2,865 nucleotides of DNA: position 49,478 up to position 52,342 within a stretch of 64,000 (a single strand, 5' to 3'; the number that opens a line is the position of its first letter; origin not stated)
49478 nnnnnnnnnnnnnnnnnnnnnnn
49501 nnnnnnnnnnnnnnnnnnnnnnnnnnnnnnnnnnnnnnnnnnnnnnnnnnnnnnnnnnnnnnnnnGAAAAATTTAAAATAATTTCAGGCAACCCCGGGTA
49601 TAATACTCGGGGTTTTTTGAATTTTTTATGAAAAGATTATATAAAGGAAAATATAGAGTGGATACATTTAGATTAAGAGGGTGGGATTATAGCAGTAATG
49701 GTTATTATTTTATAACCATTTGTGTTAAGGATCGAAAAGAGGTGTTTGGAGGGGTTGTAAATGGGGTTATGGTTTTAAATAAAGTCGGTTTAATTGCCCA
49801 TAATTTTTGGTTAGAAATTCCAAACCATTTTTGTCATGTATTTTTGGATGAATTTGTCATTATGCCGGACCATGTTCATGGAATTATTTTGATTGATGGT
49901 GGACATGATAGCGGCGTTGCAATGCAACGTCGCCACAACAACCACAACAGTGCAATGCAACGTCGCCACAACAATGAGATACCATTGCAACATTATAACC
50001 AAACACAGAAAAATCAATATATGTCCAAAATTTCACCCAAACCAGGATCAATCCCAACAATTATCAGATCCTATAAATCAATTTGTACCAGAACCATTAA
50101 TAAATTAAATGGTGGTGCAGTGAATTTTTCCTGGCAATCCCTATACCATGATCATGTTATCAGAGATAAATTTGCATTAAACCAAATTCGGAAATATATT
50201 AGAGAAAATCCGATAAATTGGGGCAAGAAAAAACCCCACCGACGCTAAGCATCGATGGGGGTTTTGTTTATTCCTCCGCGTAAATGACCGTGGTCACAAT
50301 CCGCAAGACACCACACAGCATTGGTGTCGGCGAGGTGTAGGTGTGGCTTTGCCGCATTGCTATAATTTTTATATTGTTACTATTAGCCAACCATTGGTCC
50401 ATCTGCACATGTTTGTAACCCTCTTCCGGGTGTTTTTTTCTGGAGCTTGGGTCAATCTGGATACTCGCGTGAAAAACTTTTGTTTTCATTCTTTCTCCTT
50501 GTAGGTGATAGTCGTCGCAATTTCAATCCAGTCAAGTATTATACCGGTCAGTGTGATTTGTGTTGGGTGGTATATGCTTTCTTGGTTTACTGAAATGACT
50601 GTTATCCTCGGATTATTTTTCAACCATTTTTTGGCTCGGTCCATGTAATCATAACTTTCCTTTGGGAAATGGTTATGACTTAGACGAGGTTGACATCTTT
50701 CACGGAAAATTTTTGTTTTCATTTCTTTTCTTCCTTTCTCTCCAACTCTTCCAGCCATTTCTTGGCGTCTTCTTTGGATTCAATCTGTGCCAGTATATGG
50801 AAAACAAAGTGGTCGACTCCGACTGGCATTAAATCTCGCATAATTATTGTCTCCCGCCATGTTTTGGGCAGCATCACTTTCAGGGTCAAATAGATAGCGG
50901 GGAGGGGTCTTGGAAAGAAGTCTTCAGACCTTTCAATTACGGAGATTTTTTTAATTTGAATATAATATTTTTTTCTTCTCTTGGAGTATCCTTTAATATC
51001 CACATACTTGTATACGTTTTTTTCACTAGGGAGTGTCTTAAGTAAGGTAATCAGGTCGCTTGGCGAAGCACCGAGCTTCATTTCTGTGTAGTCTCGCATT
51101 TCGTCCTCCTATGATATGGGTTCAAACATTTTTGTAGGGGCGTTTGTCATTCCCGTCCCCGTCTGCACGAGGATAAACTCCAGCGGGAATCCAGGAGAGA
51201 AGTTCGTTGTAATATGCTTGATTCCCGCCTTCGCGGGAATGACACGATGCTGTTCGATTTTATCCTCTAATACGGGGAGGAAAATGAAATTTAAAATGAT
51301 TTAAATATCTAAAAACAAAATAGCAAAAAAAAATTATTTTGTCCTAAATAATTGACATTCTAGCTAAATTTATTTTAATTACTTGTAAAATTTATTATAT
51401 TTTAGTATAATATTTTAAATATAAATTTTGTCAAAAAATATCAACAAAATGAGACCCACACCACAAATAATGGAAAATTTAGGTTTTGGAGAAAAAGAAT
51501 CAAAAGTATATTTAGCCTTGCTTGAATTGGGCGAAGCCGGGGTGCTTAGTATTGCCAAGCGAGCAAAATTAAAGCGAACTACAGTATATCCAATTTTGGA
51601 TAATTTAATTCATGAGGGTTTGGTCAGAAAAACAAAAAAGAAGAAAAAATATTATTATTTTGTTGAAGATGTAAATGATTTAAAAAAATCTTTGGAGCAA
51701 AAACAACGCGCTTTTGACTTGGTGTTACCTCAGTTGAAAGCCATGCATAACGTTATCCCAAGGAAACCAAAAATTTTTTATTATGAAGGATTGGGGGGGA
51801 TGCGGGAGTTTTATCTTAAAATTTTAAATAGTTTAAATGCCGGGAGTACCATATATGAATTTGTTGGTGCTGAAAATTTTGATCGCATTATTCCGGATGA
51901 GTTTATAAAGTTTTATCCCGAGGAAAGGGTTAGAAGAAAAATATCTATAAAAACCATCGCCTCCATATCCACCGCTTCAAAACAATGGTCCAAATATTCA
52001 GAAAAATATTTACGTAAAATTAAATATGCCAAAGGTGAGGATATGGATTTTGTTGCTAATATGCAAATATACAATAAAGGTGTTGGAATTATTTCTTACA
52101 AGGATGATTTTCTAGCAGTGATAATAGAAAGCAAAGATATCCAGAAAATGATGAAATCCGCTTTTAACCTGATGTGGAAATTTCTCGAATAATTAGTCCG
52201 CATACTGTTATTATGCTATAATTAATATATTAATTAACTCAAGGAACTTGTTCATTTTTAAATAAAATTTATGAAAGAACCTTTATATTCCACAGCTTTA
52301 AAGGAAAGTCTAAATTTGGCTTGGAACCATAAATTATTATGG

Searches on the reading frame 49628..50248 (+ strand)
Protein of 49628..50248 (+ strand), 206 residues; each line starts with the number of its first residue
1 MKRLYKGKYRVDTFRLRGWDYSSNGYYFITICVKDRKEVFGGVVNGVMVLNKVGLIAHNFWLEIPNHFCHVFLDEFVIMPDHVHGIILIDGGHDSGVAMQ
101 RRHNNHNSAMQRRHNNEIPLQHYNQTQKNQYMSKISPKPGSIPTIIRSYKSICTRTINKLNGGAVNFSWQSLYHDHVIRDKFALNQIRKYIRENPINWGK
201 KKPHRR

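Call 74: search_protein_families(library=pfam, max_evalue=0.00001, proteins=[window:49628-50248:+])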
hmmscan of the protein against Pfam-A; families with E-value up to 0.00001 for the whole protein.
window:49628-50248:+ (206 aa): 1 family
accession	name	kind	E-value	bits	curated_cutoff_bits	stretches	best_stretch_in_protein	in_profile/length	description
PF01797.21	Y1_Tnp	-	1.5e-06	28.8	23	0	23-115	3-85/121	Transposase IS200 like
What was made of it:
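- A weak Y1/IS200-like ORF lies at 49628-50248 (call 74).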

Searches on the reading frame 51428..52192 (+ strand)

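Call 74: search_protein_families(library=pfam, max_evalue=0.00001, proteins=[window:51428-52192:+])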
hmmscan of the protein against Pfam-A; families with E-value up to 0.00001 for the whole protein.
window:51428-52192:+ (254 aa): 1 family
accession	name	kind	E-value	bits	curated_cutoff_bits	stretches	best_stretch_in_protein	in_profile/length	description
PF01978.25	TrmB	-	2.7e-16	59.6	25.6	1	15-79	1-65/68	Sugar-specific transcriptional regulator TrmB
